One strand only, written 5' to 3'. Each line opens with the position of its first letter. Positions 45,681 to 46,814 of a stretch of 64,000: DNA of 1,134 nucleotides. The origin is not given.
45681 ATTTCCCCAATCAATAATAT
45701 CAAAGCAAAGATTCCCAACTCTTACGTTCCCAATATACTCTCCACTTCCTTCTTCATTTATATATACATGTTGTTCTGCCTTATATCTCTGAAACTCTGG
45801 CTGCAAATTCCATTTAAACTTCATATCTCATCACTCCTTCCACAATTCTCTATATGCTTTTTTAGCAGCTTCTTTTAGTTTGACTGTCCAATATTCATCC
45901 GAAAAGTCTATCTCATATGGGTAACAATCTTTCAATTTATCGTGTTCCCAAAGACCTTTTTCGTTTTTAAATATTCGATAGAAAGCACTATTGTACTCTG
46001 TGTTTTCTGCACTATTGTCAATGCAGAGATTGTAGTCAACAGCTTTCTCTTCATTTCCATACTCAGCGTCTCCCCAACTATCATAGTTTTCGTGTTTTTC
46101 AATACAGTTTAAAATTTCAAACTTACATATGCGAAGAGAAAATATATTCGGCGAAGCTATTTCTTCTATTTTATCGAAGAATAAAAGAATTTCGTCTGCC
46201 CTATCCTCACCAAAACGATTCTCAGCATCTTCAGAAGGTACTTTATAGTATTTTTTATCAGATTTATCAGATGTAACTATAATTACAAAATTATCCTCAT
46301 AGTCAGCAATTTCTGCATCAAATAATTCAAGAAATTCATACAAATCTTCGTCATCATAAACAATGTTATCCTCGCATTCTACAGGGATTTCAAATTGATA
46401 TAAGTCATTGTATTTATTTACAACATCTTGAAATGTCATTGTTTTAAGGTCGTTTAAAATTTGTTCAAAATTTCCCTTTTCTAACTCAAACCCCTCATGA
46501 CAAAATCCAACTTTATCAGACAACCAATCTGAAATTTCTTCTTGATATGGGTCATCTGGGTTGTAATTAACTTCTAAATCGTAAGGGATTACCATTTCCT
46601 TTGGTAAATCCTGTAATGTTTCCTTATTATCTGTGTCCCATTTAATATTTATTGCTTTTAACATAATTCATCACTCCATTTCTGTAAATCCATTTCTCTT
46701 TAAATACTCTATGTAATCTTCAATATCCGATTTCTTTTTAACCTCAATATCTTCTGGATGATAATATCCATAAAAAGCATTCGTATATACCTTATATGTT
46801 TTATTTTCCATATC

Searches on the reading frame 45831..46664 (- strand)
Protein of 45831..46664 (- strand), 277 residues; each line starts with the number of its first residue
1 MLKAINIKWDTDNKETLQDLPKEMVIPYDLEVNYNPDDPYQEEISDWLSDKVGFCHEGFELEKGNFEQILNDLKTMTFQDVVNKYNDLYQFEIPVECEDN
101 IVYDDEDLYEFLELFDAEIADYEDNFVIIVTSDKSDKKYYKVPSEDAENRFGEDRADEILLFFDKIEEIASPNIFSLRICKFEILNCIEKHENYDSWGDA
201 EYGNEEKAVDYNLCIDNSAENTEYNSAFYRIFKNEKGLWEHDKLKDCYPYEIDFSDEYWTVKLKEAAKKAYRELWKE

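Call 38: find_encoding_contigs(protein=window:45831-46664:-, flank=10000, max_places=1)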
Protein window:45831-46664:- (277 aa): 11 contigs read that carry it; 1 place shown.
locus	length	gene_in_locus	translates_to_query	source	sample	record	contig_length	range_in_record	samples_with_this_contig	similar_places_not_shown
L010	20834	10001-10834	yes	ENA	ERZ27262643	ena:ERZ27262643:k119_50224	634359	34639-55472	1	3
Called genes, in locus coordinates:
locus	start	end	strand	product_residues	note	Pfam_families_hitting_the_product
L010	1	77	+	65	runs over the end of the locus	-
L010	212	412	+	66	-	-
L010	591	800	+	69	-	-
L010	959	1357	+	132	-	-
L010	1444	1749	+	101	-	-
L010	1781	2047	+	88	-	-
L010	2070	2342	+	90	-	-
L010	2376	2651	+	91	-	-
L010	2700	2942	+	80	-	-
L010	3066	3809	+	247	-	-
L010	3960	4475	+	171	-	-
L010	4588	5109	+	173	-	-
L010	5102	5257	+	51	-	-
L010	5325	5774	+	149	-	-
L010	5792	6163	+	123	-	-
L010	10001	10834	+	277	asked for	-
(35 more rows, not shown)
